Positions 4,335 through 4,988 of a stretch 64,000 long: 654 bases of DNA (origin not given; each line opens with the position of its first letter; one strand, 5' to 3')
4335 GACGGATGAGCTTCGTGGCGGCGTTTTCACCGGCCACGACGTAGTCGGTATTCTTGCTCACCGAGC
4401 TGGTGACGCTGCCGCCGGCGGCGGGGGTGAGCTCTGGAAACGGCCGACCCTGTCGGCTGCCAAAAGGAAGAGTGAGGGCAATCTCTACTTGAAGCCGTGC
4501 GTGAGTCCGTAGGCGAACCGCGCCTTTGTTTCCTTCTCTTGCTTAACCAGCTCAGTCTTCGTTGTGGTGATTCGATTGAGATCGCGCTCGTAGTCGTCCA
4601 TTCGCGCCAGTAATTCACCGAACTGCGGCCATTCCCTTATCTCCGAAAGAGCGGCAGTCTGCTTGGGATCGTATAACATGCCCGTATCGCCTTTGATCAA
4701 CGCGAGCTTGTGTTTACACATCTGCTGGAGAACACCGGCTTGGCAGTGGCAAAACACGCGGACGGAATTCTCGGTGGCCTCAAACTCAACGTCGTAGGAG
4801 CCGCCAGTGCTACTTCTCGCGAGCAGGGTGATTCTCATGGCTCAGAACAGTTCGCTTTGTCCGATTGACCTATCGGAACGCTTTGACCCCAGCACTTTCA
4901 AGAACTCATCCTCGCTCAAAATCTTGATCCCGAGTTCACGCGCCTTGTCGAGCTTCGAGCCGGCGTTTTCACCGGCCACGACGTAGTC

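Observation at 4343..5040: SWIM zinc-finger gene tucked 3 nt behind ligA, with a heterologous replacement of the ligA 3' end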

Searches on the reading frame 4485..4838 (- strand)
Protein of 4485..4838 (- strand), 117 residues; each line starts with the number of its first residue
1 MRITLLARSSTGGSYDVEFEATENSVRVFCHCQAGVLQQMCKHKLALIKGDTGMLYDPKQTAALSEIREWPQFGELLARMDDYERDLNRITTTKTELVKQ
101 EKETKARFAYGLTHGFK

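Call 7: search_protein_families(library=pfam, proteins=[window:4485-4838:-], max_evalue=0.1)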
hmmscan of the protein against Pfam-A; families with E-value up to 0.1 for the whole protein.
window:4485-4838:- (117 aa): 0 families

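Call 9: find_homologous_proteins(query=window:4485-4838:-, max_evalue=0.001)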
Query window:4485-4838:- (117 aa): 57 proteins with E <= 0.001 among 61 candidates.
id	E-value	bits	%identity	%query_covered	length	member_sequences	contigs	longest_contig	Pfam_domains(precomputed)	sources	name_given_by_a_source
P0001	1.3e-44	169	100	67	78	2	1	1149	-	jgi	jgi:hypothetical protein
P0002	7.8e-44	166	64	100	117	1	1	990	-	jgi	jgi:hypothetical protein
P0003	6.6e-42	160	64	99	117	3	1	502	-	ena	-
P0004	5.9e-40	154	60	100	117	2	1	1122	-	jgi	jgi:hypothetical protein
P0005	9.6e-40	153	60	99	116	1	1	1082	-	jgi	jgi:hypothetical protein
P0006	5.0e-39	151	61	100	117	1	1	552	-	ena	-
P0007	8.5e-39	150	61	100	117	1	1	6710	-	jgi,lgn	jgi:hypothetical protein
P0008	1.2e-38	149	60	99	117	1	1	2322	-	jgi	jgi:hypothetical protein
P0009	3.8e-38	148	62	100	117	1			-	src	-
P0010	4.2e-38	148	62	100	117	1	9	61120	-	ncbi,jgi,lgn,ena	jgi:hypothetical protein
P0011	5.0e-38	147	59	100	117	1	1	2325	-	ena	-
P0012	9.6e-38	146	59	100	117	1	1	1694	-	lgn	-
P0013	9.8e-38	146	62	98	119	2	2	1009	-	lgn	-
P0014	2.0e-37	145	60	100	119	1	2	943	-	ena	-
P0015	4.8e-37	144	57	100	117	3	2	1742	-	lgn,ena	-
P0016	7.3e-37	144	59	100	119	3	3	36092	-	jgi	jgi:hypothetical protein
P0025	1.1e-35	140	59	98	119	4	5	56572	-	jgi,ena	jgi:hypothetical protein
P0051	4.9e-27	112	47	99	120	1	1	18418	-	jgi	jgi:uncharacterized Zn finger protein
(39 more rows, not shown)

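Call 10: find_encoding_contigs(protein=P0010, flank=6000, max_places=4)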
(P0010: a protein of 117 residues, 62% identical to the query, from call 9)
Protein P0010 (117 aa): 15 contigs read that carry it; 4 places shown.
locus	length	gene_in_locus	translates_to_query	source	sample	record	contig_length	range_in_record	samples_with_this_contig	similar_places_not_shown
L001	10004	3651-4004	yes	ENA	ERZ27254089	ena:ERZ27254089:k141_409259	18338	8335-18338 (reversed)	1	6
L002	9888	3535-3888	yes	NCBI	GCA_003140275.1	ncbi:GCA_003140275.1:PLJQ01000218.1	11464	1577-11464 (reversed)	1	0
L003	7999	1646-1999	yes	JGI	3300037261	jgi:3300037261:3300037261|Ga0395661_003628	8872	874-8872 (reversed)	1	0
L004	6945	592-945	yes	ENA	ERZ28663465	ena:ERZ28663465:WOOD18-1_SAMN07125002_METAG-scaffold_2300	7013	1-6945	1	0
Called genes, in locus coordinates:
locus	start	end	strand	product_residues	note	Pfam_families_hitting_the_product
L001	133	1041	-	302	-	PF00480:ROK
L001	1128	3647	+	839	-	PF22745:Nlig-Ia, PF01653:DNA_ligase_aden, PF03120:OB_DNA_ligase, PF00533:BRCT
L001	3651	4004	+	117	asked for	-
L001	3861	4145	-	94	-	-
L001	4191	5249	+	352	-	PF00180:Iso_dh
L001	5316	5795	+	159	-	PF00383:dCMP_cyt_deam_1, PF14437:MafB19-deam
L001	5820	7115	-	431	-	PF06689:zf-C4_ClpX, PF01078:Mg_chelatase (faint), PF07724:AAA_2, PF00004:AAA, PF10431:ClpB_D2-small (weak)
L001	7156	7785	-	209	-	PF00574:CLP_protease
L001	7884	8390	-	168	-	PF00293:NUDIX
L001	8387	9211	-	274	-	PF00398:RrnaAD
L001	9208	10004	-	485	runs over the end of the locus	PF00202:Aminotran_3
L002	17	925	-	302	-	PF00480:ROK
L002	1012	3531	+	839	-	PF22745:Nlig-Ia, PF01653:DNA_ligase_aden, PF03120:OB_DNA_ligase, PF00533:BRCT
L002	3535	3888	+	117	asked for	-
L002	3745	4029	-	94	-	-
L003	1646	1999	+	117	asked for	-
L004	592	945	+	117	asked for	-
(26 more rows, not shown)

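Call 11: find_encoding_contigs(protein=P0025, flank=6000, max_places=3)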
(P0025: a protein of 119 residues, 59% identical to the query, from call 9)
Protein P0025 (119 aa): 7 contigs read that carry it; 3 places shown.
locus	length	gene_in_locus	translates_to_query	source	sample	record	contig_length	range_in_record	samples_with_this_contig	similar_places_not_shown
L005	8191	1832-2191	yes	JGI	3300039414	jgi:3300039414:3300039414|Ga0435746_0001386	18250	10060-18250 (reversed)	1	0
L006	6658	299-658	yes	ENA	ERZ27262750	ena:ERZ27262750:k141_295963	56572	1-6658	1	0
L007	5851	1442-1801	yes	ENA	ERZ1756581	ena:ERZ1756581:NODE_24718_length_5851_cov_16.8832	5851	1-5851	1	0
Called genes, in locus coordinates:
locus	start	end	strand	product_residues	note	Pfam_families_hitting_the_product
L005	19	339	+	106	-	-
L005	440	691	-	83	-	-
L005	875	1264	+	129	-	-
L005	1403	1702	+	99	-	-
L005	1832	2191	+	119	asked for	-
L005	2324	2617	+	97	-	-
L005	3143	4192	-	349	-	PF00248:Aldo_ket_red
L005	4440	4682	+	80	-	PF13541:ChlI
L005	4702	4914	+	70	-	PF13541:ChlI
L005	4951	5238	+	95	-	PF13335:Mg_chelatase_C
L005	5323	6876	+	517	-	PF12161:HsdM_N, PF02384:N6_Mtase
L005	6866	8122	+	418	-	PF01420:Methylase_S (weak)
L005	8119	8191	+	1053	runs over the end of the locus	PF04313:HSDR_N, PF04851:ResIII, PF18766:SWI2_SNF2, PF22679:T1R_D3-like, PF11867:T1RH-like_C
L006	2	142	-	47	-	?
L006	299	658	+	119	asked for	-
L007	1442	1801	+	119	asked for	-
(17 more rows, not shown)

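Call 12: find_encoding_contigs(protein=P0016, flank=6000, max_places=3)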
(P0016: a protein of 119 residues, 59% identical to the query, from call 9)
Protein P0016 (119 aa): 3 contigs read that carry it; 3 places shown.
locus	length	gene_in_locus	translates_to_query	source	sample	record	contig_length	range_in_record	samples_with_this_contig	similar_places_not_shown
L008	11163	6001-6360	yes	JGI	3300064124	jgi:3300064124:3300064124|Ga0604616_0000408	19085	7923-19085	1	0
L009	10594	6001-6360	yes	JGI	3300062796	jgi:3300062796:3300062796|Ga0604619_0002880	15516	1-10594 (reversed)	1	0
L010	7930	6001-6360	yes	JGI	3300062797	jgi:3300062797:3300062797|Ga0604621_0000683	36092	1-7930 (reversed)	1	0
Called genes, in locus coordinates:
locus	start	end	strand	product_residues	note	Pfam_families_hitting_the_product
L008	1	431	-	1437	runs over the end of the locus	PF13895:Ig_2 (faint), PF13927:Ig_3 (weak), PF07679:I-set (weak), PF13927:Ig_3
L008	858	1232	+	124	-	-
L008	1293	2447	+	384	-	PF01263:Aldose_epim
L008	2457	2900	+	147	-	PF00293:NUDIX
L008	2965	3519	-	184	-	PF10502:Peptidase_S26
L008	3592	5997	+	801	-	PF22745:Nlig-Ia, PF01653:DNA_ligase_aden, PF03120:OB_DNA_ligase, PF03119:DNA_ligase_ZBD (faint), PF00533:BRCT, PF12738:PTCB-BRCT (weak)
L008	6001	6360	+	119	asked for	-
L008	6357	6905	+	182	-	PF12826:HHH_2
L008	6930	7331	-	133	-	-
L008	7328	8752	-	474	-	-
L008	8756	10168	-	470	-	-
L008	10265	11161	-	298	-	?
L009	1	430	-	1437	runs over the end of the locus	PF13895:Ig_2 (faint), PF13927:Ig_3 (weak), PF07679:I-set (weak), PF13927:Ig_3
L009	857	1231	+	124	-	-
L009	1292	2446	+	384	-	PF01263:Aldose_epim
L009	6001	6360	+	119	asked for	-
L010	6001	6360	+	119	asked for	-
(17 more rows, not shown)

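Call 13: find_encoding_contigs(protein=P0051, flank=6000, max_places=3)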
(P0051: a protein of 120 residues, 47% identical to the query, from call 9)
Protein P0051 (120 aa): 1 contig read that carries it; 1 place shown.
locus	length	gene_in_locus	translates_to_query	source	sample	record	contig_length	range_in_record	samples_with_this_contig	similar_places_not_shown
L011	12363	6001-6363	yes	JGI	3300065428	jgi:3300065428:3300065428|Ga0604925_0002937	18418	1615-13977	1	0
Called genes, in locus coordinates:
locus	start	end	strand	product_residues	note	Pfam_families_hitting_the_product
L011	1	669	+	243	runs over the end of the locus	-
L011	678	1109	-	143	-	-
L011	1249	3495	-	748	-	PF17801:Melibiase_C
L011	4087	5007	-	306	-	-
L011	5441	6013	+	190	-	-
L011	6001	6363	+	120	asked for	-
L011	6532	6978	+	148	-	-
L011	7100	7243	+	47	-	-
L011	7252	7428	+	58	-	-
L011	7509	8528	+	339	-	PF18152:DAHP_snth_FXD, PF00793:DAHP_synth_1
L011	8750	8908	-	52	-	-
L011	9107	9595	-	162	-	PF01741:MscL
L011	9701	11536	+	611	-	PF07969:Amidohydro_3, PF01979:Amidohydro_1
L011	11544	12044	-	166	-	PF01592:NifU_N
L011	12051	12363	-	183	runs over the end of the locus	PF00581:Rhodanese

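Call 16: find_related_loci(query=A1, collection=genome_contigs, flank=5000)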
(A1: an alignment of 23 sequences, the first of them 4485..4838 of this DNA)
Query A1 (117 aa) in genome_contigs; peptide patterns used: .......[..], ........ (x = any residue, [..] = any of these).
39 stretches matched a pattern; 12 encode a relative of the query (tblastn E <= 1e-3); 12 distinct loci.
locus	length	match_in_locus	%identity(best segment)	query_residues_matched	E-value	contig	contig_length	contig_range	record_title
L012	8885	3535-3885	62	1-117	2e-46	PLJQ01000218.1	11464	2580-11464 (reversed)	MAG: Limisphaerales bacterium isolate palsa_1396 73.20110800_P1M.49_contig_23452, whole genome shotgun sequence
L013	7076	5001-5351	59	1-117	8e-46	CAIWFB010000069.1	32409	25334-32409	MAG: uncultured Verrucomicrobia subdivision 3 bacterium isolate KR_bin-4047 genome assembly, contig: bin-4047:069/354, w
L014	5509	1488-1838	57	1-117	4e-45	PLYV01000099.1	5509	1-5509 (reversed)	MAG: Limisphaerales bacterium isolate palsa_1443 73.20120700_P3D.225_contig_34991, whole genome shotgun sequence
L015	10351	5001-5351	57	1-117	1e-43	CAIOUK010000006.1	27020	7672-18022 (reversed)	MAG: uncultured Verrucomicrobia subdivision 3 bacterium isolate AM-2014-D2_bin-642 genome assembly, contig: bin-642:006/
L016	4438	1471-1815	53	1-115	6e-39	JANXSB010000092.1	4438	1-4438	MAG: Chthoniobacter sp. isolate 336R_metabat_413_sub 336R_k141_1491013, whole genome shotgun sequence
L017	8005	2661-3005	52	1-115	1e-36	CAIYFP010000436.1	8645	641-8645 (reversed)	MAG: uncultured Verrucomicrobia bacterium isolate LaPlata-b_bin-1236 genome assembly, contig: bin-1236:436/632, whole ge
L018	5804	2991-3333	54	4-117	7e-35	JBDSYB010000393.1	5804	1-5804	MAG: Verrucomicrobiota bacterium isolate cluster1_bin.665 k127_7427855, whole genome shotgun sequence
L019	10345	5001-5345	50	1-115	3e-34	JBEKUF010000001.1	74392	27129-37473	MAG: Verrucomicrobiia bacterium isolate SPRUCE 575 SPRUCE_575_1, whole genome shotgun sequence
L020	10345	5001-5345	46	1-115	2e-31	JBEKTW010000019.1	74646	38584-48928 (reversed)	MAG: Bacteroidota bacterium isolate SPRUCE 567 SPRUCE_567_19, whole genome shotgun sequence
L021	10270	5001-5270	54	2-90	1e-29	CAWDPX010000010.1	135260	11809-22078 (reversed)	MAG: uncultured Verrucomicrobiae bacterium isolate MFD01689.bin.2.14 genome assembly, contig: contig_15859, whole genome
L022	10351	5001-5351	45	1-117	1e-31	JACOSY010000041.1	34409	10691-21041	MAG: Ignavibacteria bacterium isolate NC_groundwater_30_Pr7_B-0.1um_51_131 FFV18_Bp1_scaffold_459790, whole genome shotg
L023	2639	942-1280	43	1-113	3e-27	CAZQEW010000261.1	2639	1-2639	MAG TPA_asm: uncultured Klebsiella sp. isolate SRP193358_co1_145 genome assembly, contig: NODE_129924_length_2639_cov_4.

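Call 23: find_encoding_contigs(protein=P0001, flank=3000, max_places=4)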
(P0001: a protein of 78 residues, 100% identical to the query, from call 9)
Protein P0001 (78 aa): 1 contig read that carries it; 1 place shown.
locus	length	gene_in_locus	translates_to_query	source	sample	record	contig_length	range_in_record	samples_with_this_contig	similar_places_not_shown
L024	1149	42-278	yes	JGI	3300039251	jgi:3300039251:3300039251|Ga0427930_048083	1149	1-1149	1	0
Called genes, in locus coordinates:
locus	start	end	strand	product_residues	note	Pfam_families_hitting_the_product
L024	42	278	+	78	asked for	-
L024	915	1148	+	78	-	?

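Call 24: find_related_loci(query=A1, collection=metagenome_contigs, flank=4000)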
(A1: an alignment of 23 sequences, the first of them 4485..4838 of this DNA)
Query A1 (117 aa) in metagenome_contigs; peptide patterns used: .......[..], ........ (x = any residue, [..] = any of these).
70 stretches matched a pattern; 40 encode a relative of the query (tblastn E <= 1e-3); 40 distinct loci.
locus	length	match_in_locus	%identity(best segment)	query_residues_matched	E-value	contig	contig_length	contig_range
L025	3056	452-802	60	1-117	2e-46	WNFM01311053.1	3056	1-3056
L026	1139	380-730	60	1-117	1e-47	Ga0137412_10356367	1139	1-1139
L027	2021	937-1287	57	1-117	3e-45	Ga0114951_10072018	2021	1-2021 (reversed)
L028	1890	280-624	59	1-115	2e-44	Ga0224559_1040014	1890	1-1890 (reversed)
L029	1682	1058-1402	61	1-115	9e-45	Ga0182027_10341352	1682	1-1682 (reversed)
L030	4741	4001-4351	58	1-117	3e-44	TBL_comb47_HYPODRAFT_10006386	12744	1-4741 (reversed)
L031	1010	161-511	57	1-117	3e-46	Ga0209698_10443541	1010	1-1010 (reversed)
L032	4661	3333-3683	58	1-117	7e-44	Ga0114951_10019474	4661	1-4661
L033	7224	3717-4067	56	1-117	1e-43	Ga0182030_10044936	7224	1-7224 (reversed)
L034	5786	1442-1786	59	1-115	2e-43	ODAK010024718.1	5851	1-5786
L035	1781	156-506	54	1-117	3e-43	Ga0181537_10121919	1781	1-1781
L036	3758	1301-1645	60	1-115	9e-43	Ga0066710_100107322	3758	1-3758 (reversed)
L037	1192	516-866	56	1-117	5e-44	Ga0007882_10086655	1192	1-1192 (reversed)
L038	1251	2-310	60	15-117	1e-42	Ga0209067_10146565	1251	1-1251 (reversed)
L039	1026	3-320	57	12-117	8e-41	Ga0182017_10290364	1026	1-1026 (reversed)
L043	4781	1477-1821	51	1-115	3e-36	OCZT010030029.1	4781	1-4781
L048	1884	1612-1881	51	1-90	5e-31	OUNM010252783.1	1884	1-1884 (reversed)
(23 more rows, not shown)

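Call 33: search_solved_structures(query=A1, max_evalue=10, show_alignments=2)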
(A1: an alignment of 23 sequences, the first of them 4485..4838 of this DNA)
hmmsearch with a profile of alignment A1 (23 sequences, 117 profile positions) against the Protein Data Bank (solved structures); distinct sequences matched with E-value up to 10: 13.
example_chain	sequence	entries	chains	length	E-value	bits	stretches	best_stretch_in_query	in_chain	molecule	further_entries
2zqm_A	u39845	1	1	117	0.018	18.1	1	69-112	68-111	Prefoldin beta subunit 1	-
4dou_A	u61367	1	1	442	0.048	16.7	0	42-63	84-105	Adiponectin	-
4c7n_B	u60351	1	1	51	0.27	14.3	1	71-109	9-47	SYNTHETIC ALPHA-HELIX, IM10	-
6n8m_Y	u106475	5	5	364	0.86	12.6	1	16-38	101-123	Tyrosine-protein phosphatase YVH1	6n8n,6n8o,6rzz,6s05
3u1a_A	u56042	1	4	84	1.5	11.9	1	41-105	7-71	smooth muscle tropomyosin alpha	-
2zdi_A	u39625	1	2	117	1.6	11.8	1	69-112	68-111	Prefoldin subunit beta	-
7wu7_6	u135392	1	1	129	1.7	11.7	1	61-111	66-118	Prefoldin subunit 6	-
8j8p_R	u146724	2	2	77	1.9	11.6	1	70-105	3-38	RTF1-like protein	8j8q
9s4q_Zw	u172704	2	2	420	2.2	11.3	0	68-109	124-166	Outer kinetochore KNL1 complex subunit KRE28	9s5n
9rgy_A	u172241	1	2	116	2.7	11.1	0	42-99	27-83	sc-apCC3-CW-0NTT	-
3u1c_A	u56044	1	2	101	5.5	10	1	41-105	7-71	Tropomyosin alpha-1 chain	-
9rgv_A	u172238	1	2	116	6.2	9.9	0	42-98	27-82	sc-apCC3-CW1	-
3u59_A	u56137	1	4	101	7.9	9.5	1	40-110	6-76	Tropomyosin beta chain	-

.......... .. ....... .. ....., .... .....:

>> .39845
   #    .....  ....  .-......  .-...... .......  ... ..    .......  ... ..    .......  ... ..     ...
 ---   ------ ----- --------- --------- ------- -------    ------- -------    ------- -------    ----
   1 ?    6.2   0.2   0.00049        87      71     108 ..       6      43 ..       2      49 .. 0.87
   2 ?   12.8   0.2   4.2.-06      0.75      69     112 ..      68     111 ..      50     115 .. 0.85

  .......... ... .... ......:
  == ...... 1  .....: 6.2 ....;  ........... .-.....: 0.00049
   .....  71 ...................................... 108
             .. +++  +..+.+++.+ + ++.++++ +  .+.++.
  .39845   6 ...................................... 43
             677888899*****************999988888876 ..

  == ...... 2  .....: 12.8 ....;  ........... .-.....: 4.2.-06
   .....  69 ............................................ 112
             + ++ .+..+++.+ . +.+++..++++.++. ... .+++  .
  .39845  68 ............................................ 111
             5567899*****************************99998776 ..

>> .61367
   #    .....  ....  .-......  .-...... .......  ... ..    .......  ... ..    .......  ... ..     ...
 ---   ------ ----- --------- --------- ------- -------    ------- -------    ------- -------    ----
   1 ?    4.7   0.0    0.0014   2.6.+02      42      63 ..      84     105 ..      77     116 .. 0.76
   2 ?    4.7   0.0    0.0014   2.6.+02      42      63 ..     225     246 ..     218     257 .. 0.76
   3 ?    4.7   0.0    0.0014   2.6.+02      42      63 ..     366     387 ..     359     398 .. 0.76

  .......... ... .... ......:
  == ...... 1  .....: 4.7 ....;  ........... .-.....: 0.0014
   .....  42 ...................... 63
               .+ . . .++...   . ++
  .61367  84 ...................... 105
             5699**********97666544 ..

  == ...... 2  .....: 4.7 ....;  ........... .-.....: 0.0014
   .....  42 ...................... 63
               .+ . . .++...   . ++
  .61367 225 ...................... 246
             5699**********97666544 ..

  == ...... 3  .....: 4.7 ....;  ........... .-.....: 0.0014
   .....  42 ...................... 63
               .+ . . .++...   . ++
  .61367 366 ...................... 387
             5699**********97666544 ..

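Call 40: predict_structure(alignment_id=A1)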
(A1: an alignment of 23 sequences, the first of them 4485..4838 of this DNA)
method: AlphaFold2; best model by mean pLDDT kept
length: 117 residues; sequences in the alignment: 23
mean_pLDDT: 95.2   pTM: 0.78
mean pLDDT of the five models: 95.2, 94.3, 93.9, 93.9, 92.2
residues with pLDDT >= 90: 108; 70-90: 9; 50-70: 0; < 50: 0
segments of 3 or more residues with pLDDT < 50: none
pLDDT, mean of each block of 10 residues (from residue 1): 95 94 95 90 95 96 97 94 96 98 98 92
secondary structure, 60 per line:
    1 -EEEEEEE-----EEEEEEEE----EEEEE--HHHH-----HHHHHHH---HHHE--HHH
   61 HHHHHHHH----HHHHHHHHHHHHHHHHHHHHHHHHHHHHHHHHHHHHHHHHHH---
elements in order: E2-8 E14-21 E26-30 H33-36 H42-48 H58-68 H73-114
